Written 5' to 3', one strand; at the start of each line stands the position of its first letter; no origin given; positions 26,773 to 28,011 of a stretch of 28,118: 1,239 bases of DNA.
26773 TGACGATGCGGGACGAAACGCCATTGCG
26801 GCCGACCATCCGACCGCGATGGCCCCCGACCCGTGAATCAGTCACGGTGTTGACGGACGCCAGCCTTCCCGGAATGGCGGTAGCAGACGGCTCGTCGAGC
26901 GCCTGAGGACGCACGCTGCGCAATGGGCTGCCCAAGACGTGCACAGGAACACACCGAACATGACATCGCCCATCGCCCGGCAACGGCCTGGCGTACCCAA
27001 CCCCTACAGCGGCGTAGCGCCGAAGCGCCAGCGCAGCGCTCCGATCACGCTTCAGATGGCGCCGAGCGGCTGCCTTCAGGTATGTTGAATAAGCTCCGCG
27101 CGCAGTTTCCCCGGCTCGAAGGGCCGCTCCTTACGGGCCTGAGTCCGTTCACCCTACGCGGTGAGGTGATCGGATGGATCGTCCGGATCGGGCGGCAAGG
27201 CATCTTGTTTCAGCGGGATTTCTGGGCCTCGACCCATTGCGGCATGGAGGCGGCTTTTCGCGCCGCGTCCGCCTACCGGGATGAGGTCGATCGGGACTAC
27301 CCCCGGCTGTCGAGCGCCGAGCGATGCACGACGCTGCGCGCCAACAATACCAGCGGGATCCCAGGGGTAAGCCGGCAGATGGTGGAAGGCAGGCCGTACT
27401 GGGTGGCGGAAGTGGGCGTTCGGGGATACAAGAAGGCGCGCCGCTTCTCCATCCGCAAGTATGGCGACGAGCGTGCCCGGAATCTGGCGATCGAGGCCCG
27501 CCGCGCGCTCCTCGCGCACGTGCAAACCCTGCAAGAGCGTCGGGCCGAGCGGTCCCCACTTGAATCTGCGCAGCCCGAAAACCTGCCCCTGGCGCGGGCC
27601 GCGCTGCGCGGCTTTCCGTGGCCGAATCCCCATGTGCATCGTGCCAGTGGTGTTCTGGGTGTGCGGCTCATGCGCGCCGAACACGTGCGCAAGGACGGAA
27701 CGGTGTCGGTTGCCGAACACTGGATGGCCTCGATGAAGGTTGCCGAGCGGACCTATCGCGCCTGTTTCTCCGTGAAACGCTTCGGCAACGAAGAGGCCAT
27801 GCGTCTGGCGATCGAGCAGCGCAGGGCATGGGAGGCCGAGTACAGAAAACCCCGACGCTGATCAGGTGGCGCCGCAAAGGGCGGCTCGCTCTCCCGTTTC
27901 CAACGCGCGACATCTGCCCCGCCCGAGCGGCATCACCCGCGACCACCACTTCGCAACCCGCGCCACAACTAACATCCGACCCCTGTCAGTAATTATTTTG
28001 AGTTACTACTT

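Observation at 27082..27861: Bacterial protein made of three AP2 DNA-binding domains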

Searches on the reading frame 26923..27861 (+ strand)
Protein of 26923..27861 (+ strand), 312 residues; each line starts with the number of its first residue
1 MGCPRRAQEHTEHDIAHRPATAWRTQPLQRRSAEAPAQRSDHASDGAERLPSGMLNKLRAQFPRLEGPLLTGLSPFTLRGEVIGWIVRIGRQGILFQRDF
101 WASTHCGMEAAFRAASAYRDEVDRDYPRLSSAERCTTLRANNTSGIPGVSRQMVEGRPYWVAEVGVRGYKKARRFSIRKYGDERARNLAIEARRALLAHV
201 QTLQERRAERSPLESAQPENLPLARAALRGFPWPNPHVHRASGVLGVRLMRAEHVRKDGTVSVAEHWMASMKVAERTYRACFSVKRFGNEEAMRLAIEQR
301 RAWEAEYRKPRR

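Call 4: search_protein_families(library=pfam, proteins=[window:27082-27858:+, window:26923-27858:+], max_evalue=10)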
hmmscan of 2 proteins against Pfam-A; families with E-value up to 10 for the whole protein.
window:27082-27858:+ (259 aa): 1 family
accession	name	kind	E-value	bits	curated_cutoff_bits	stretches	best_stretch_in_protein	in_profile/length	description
PF00847.26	AP2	-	1.2e-15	57.9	33.3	3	91-145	1-53/54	AP2 domain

window:26923-27858:+ (312 aa): 1 family
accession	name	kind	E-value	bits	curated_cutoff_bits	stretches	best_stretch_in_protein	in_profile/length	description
PF00847.26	AP2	-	2.4e-15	57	33.3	3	144-198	1-53/54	AP2 domain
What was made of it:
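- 27082..27861 (+): Gene for the three-AP2 protein (259 aa plus stop). The in-frame ATG at 26923 would give 312 aa. Pfam AP2 at 57.9 bits (call 4).
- On AP2 domain family (Pfam PF00847): 57.9 bits against a cut-off of 33.3, E=1.2e-15 (call 4).
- On AP2-HNH homing endonucleases: Pfam finds only AP2 (call 4).
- Closest known: AP2/ERF DNA-binding domain. Same: The same domain by sequence (57.9 bits, call 4).
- Checked: The whole protein hits Pfam AP2 (PF00847) at E=1.2e-15, 57.9 bits, against a gathering score of 33.3 (call 4).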

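Call 5: search_protein_families(library=ncbifam, proteins=[window:27082-27858:+], max_evalue=10)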
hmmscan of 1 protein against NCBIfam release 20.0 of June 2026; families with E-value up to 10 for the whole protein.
window:27082-27858:+ (259 aa): 0 families
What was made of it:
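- The protein has no toxin, PAAR, MIX or adaptor domain (calls 4, 5).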

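Call 8: find_homologous_proteins(query=window:27082-27858:+)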
Query window:27082-27858:+ (259 aa): 17 proteins with E <= 0.001 among 4196 candidates.
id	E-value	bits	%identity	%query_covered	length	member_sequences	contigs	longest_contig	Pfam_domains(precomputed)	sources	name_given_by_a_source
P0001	5.9e-169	578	100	100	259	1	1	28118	PF00847.27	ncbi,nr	ncbi:MAG: AP2 domain-containing protein [Rhodocyclales bacterium]|nr:AP2 domain-containing protein [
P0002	2.6e-113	396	74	97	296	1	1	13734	PF00847.27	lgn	-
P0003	2.9e-94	333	62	100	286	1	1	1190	PF00847.27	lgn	-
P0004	3.0e-49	186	42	93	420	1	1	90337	PF00847.27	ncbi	ncbi:MAG: AP2/ERF family transcription factor [Rhodocyclaceae bacterium]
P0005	1.5e-45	174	43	92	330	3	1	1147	PF00847.27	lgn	-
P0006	1.7e-44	170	40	90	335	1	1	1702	PF00847.27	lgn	-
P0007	1.2e-28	118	40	50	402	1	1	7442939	PF00847.27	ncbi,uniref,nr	ncbi:hypothetical protein CR152_06585 [Massilia violaceinigra]|uniref:AP2/ERF domain-containing prot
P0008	5.1e-28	116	35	91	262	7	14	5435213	PF00847.27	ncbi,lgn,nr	ncbi:AP2 domain-containing protein [Paracidovorax citrulli]|nr:AP2 domain-containing protein [Paraci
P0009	5.5e-12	64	35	47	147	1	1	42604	PF00847.27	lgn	-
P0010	1.7e-8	52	36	41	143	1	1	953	PF00847.27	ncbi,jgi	-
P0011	2.0e-8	52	36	46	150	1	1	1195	PF00847.27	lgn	-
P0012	5.2e-8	51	34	44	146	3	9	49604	PF00847.27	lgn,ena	-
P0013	8.1e-8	50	34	49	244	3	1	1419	PF00847.27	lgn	-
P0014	1.8e-7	49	38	47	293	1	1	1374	PF00847.27,PF01844.30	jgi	jgi:5-methylcytosine-specific restriction endonuclease McrA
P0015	6.7e-5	41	36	43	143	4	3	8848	PF00847.27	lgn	-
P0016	2.4e-4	39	36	31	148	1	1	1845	PF00847.27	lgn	-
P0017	8.6e-4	37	40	31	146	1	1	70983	PF00847.27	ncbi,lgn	ncbi:MAG: AP2 domain-containing protein [Akkermansiaceae bacterium]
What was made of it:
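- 27082..27861 (+): Identical to the NCBI protein 'AP2 domain-containing protein [Rhodocyclales bacterium]' of 259 aa (call 8).
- On AP2 domain family (Pfam PF00847): Also in NCBI's own name for the identical protein (call 8).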

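Call 9: search_solved_structures(query=window:27082-27858:+, max_evalue=10, show_alignments=3)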
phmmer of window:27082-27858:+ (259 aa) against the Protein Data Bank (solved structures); distinct sequences matched with E-value up to 10: 2.
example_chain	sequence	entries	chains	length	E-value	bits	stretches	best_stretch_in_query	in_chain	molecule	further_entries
7udj_H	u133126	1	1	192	1.3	11.8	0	201-246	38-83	De novo designed helical repeat protein RPB_PEW3_R4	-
5cwo_A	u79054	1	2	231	9.1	9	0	182-249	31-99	Designed helical repeat protein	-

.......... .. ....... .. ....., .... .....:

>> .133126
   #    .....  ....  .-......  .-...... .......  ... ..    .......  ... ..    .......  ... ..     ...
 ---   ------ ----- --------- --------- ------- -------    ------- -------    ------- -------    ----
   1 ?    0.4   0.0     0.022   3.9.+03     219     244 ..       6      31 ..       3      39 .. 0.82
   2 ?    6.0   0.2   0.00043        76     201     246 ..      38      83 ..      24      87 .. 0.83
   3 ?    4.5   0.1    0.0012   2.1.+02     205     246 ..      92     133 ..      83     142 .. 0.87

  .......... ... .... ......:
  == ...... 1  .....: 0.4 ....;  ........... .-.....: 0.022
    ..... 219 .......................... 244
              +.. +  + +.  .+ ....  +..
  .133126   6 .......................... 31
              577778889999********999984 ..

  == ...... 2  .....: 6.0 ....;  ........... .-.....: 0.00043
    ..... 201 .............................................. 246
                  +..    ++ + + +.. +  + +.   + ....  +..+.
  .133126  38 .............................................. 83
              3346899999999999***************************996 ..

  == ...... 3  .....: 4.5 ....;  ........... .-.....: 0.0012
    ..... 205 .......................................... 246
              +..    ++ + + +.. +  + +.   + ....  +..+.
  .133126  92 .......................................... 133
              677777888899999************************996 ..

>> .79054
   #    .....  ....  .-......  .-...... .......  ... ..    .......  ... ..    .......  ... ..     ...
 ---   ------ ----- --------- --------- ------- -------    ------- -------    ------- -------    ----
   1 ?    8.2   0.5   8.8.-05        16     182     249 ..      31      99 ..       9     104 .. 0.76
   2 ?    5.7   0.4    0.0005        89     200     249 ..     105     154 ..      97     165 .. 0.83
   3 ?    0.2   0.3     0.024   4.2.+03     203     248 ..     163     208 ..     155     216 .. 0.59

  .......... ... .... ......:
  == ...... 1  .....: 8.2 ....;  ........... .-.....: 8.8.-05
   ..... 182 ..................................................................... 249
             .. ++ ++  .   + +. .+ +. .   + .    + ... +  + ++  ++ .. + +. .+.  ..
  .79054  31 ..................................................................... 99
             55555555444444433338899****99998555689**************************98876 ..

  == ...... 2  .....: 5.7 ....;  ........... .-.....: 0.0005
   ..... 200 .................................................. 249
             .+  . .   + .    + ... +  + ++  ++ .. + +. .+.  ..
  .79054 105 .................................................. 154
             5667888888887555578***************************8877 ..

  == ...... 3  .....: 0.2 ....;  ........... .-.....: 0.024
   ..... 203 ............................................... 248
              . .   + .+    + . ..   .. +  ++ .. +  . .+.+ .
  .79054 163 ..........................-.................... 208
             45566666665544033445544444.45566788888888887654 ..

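Call 19: find_encoding_contigs(protein=P0002, flank=8000, max_places=3)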
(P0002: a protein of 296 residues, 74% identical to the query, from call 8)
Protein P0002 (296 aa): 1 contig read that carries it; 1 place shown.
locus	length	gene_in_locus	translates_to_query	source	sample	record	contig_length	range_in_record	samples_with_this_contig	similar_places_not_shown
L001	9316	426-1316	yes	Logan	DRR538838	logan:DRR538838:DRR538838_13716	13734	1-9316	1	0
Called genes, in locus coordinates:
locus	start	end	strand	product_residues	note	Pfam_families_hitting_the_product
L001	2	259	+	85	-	?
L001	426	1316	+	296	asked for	PF00847:AP2 (weak)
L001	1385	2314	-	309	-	PF08668:HDOD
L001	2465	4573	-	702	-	PF07793:DUF1631, PF26671:DUF1631_2nd, PF26672:DUF1631_3rd, PF26670:DUF1631_C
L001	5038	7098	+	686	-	PF06980:DUF1302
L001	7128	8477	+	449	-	PF07044:DUF1329, PF17131:TP_0789-like (weak)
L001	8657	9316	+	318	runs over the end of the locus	PF25852:DUF6242_C (faint), PF15902:Sortilin-Vps10 (faint), PF02012:BNR (faint), PF14870:PSII_BNR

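Call 20: find_encoding_contigs(protein=P0004, flank=8000, max_places=3)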
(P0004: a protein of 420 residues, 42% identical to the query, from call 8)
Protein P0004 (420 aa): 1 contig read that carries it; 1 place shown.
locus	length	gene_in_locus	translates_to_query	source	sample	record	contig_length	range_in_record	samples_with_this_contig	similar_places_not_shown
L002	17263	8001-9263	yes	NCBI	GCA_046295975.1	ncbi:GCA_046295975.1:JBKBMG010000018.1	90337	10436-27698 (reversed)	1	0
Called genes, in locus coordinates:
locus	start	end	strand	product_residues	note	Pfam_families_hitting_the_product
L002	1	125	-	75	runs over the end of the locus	PF01262:AlaDh_PNT_C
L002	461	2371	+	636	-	PF05954:Phage_GPD, PF04717:Phage_base_V, PF22178:Gp5_trimer_C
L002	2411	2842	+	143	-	PF08786:DcrB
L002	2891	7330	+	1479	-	PF20148:DUF6531, PF05593:RHS_repeat, PF25023:TEN_YD-shell, PF03527:RHS (weak)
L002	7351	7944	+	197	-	-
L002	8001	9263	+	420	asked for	PF00847:AP2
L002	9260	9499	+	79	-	PF13560:HTH_31 (weak), PF22495:HTH_92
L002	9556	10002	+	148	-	PF13560:HTH_31 (weak), PF22495:HTH_92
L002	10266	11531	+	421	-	PF00847:AP2 (weak)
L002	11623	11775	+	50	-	PF22495:HTH_92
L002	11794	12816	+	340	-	PF11876:TsiV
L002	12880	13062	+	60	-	-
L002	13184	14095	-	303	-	PF00126:HTH_1, PF03466:LysR_substrate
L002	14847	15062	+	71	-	PF05930:Phage_AlpA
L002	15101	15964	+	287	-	PF01656:CbiA, PF02374:ArsA_ATPase (weak), PF06564:CBP_BcsQ (weak), PF07015:VirC1 (faint), PF09140:MipZ (weak), PF10609:ParA, PF13614:AAA_31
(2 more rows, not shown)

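Call 21: find_encoding_contigs(protein=P0008, flank=8000, max_places=4)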
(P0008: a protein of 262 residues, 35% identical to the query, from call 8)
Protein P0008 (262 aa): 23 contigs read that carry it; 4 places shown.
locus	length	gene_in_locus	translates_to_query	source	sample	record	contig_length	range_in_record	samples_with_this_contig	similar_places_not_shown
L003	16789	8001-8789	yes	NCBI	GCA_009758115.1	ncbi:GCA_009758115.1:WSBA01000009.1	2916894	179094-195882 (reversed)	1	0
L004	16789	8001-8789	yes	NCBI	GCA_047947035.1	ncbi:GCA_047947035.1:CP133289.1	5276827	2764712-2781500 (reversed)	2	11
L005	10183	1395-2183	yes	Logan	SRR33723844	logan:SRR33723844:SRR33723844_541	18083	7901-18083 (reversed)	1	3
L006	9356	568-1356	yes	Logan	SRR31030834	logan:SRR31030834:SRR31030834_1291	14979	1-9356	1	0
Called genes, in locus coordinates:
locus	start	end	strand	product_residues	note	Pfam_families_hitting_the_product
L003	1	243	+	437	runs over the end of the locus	-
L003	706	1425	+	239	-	PF09937:DUF2169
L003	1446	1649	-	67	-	-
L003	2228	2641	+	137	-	-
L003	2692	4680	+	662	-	PF20148:DUF6531, PF05593:RHS_repeat (faint)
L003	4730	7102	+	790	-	PF05593:RHS_repeat, PF25023:TEN_YD-shell, PF05593:RHS_repeat, PF25023:TEN_YD-shell, PF03527:RHS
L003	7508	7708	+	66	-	-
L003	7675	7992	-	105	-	-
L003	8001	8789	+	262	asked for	PF00847:AP2 (weak)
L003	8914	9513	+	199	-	-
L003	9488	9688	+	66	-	-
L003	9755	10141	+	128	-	-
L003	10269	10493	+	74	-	-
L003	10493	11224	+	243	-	-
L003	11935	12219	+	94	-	-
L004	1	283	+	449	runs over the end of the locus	-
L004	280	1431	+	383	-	PF09937:DUF2169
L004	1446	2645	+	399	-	-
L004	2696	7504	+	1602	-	PF20148:DUF6531, PF05593:RHS_repeat, PF25023:TEN_YD-shell, PF05593:RHS_repeat, PF25023:TEN_YD-shell, PF03527:RHS, PF15652:Tox-SHH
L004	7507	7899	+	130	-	-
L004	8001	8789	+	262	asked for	PF00847:AP2 (weak)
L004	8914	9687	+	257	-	-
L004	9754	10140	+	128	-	-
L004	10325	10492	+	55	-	-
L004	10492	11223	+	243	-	-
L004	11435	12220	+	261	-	-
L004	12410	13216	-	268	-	PF10263:SprT-like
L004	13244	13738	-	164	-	PF00583:Acetyltransf_1, PF13673:Acetyltransf_10 (weak), PF13508:Acetyltransf_7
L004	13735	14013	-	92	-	PF08681:TacA1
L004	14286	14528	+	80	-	-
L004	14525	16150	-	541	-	PF07916:TraG_N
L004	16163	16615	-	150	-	-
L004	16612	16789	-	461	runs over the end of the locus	-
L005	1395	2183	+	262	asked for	PF00847:AP2 (weak)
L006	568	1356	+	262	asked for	PF00847:AP2 (weak)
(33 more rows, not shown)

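Call 22: predict_structure(alignment_id=A1)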
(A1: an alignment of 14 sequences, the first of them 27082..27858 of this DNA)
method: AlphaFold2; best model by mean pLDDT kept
length: 259 residues; sequences in the alignment: 14
mean_pLDDT: 77.3   pTM: 0.44
mean pLDDT of the five models: 77.3, 75.0, 75.0, 74.4, 69.6
residues with pLDDT >= 90: 84; 70-90: 96; 50-70: 45; < 50: 34
segments of 3 or more residues with pLDDT < 50: 86-88, 158-187
pLDDT, mean of each block of 10 residues (from residue 1): 63 68 88 84 90 92 90 73 54 81 90 76 95 92 80 59 42 41 46 84 87 90 90 93 91 70
secondary structure, 60 per line:
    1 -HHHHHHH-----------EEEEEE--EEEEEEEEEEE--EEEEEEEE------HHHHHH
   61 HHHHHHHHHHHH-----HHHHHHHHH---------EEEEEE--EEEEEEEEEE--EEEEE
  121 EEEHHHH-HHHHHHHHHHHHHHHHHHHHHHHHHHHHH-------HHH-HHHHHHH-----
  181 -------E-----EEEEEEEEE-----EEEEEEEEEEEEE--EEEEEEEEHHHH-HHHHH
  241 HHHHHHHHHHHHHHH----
elements in order: H2-8 E20-25 E28-38 E41-48 H55-72 H78-86 E96-101 E104-113 E116-123 H124-127 H129-157 H169-175 E194-202 E208-220 E223-230 H231-234 H236-255
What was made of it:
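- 27346..27531 (+): Module 2 (aa 89-150): canonical AP2 domain, preceded by the family's conserved linker motif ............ Strands 96-123 and helix 129-157 in the model (call 22).
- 27532..27642 (+): Linker (aa 151-187): the helix extension followed by a disordered stretch. pLDDT below 50 for residues 158-187 (call 22).
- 27643..27837 (+): Module 3 (aa 188-252): an AP2 domain with a longer first hairpin. Strands 194-230 and helix 236-255 in the model (call 22).
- On AP2 domain family (Pfam PF00847): Three such units appear in the AlphaFold2 model (pLDDT 77; module cores 84-95) (call 22).
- On Tyrosine integrases with an AP2-like arm-binding domain: The 259-aa protein is fully covered by three AP2 modules plus linkers (calls 4, 22).
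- Checked: AlphaFold2 (pLDDT 77) gives three strand-strand-strand-helix units: E20-48/H55-72, E96-123/H129-157 and E194-230/H236-255 (call 22).
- Three beta3-alpha modules in the model (call 22).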

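Call 25: search_protein_representatives(alignment_id=A1)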
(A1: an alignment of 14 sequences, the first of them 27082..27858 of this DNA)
Query: 14 sequences, 304 profile positions. Proteins with E-value up to 0.001 (for the whole library): 5260; up to 1e-10: 1808; up to 1e-30: 232. The best 150 are listed.
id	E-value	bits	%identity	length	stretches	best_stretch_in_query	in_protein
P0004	1.2e-126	439.0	-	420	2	5-269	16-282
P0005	1.7e-120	418.7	-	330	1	1-302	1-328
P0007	1.7e-103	362.9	-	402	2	8-267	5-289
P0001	1.6e-100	353.1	-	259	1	3-262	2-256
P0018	6.9e-82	291.9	-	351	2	14-270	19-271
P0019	1.2e-77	278.1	-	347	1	5-266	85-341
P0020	5.0e-77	276.0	-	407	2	5-210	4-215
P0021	2.7e-76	273.6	-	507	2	5-192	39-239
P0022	9.0e-74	265.3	-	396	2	7-200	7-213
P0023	3.4e-72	260.1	-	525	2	8-208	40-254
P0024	1.0e-70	255.3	-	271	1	13-261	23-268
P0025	5.4e-69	249.6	-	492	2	12-195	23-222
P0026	4.3e-67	243.3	-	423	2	6-194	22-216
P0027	3.5e-66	240.4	-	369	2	29-208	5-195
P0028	6.4e-65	236.2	-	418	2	12-205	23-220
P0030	4.5e-64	233.4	-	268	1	8-262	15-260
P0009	2.3e-53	198.3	-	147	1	5-153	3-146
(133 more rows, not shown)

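Call 35: find_related_loci(query=A3, collection=genome_contigs, flank=6000)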
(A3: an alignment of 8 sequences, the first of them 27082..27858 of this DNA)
Query A3 (259 aa) in genome_contigs; peptide patterns used: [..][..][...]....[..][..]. (x = any residue, [..] = any of these).
89 stretches matched a pattern; 27 encode a relative of the query (tblastn E <= 1e-3); 27 distinct loci.
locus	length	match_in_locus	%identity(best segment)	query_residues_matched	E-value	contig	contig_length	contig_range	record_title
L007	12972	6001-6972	40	10-253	1e-42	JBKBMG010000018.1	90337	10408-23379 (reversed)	MAG: Rhodocyclaceae bacterium isolate 21H_022.bin.14 NODE_259_length_90337_cov_3.633136, whole genome shotgun sequence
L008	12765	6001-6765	35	15-252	7e-30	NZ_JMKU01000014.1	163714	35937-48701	Paracidovorax oryzae ATCC 19882 T336DRAFT_scaffold00013.13_C, whole genome shotgun sequence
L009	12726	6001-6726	35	21-250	3e-26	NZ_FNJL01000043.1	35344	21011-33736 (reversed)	Paracidovorax cattleyae strain DSM 17101, whole genome shotgun sequence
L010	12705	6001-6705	37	19-253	4e-32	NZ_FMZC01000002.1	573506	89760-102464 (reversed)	Paracidovorax valerianellae strain DSM 16619, whole genome shotgun sequence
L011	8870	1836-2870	35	24-176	1e-17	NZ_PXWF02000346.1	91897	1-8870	Massilia glaciei strain B448-2 contig346, whole genome shotgun sequence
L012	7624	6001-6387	37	31-148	2e-17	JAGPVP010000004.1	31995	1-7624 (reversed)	MAG: Zhongshania sp. isolate Lab_640_Crude_bin.4 k141_24984, whole genome shotgun sequence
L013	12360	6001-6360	41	31-141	4e-17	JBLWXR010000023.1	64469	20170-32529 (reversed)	MAG: Roseimaritima sp. isolate EA21-05 A21maxbin.016RE.5K@23, whole genome shotgun sequence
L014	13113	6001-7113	37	27-175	3e-18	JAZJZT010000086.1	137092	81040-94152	MAG: Pseudomonadota bacterium isolate ADI_H2L1_1_122_18_3-bin031 ADIH2L11_B031_0_000000000086, whole genome shotgun sequ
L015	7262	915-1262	37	32-144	6e-16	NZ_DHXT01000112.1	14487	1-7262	MAG: Rhodoferax sp. UBA5149 UBA5149_contig_6825, whole genome shotgun sequence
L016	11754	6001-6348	34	32-144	1e-15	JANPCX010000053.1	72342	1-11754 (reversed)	MAG: Burkholderiales bacterium isolate VAR_78_metabat_457 VAR_78_k141_4246442, whole genome shotgun sequence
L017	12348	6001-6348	33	32-144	6e-15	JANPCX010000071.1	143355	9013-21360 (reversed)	MAG: Burkholderiales bacterium isolate VAR_78_metabat_457 VAR_78_k141_3775500, whole genome shotgun sequence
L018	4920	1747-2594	36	24-145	5e-14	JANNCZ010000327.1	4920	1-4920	MAG: Burkholderiales bacterium isolate OTE_78_metabat_101_sub OTE_78_k141_1812059, whole genome shotgun sequence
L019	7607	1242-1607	38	31-150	2e-13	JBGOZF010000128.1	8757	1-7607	MAG: Rhodocyclaceae bacterium isolate OBJ_0618_130150_23 k141_682643_length_8757_cov_17.1235, whole genome shotgun seque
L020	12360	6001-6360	31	32-148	2e-13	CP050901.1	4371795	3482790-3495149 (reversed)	MAG: Rhizobacter sp. isolate UKL202a chromosome, complete genome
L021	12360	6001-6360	33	32-148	3e-13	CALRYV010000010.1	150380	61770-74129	MAG: Ramlibacter sp. 2FC isolate JJ-MEM5D2-223-2-m1-bin341 genome assembly, contig: JJ-MEM5D2-223-C39, whole genome shot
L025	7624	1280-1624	40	32-144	2e-11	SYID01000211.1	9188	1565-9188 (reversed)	MAG: Verrucomicrobia bacterium isolate F1-60-MAGs147 F1-60__c491032, whole genome shotgun sequence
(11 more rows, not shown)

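Call 39: find_encoding_contigs(protein=P0007, flank=7000, max_places=2)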
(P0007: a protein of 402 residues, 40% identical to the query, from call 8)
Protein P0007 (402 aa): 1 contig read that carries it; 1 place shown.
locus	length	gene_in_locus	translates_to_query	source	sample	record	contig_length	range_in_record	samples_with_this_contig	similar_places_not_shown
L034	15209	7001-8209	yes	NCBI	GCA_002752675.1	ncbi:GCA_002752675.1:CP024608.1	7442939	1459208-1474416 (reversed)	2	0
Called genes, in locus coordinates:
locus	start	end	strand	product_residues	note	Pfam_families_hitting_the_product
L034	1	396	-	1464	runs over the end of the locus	PF20148:DUF6531, PF25023:TEN_YD-shell (weak), PF05593:RHS_repeat (weak), PF25023:TEN_YD-shell, PF05593:RHS_repeat, PF25023:TEN_YD-shell, PF03527:RHS, PF14412:AHH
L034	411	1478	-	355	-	-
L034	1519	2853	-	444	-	-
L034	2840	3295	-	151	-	-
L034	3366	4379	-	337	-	PF09937:DUF2169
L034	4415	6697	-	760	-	PF05954:Phage_GPD, PF04717:Phage_base_V, PF22178:Gp5_trimer_C, PF06715:Gp5_C (faint), PF22178:Gp5_trimer_C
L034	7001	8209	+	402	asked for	PF00847:AP2 (weak)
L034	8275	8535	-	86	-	-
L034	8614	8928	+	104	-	-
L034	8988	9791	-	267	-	PF01527:HTH_Tnp_1 (weak), PF13276:HTH_21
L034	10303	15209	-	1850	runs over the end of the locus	-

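Call 40: find_encoding_contigs(protein=P0009, flank=7000, max_places=2)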
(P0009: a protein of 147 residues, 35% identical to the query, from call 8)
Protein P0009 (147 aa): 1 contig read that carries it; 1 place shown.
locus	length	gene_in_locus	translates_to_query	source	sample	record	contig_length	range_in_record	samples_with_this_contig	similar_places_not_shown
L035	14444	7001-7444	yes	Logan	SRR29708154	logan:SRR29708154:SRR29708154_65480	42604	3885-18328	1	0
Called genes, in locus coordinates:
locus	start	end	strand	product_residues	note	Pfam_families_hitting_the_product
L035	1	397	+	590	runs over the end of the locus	PF05524:PEP-utilisers_N, PF00391:PEP-utilizers, PF02896:PEP-utilizers_C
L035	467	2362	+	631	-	PF02463:SMC_N (faint), PF00005:ABC_tran, PF13304:AAA_21 (faint), PF13555:AAA_29 (faint), PF12848:ABC_tran_Xtn, PF00005:ABC_tran, PF16326:ABC_tran_CTD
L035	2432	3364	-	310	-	PF13484:Fer4_16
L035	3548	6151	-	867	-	PF00133:tRNA-synt_1, PF09334:tRNA-synt_1g (weak), PF13603:tRNA-synt_1_2 (weak), PF00133:tRNA-synt_1, PF08264:Anticodon_1, PF10458:Val_tRNA-synt_C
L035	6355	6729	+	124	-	PF02261:Asp_decarbox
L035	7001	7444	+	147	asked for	PF00847:AP2 (faint)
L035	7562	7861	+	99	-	-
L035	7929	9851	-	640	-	-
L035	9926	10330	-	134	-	-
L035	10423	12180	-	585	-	PF00005:ABC_tran, PF02463:SMC_N (weak), PF13401:AAA_22 (weak), PF13304:AAA_21 (weak), PF01061:ABC2_membrane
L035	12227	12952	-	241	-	PF03167:UDG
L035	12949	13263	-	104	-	-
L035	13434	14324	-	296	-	PF01832:Glucosaminidase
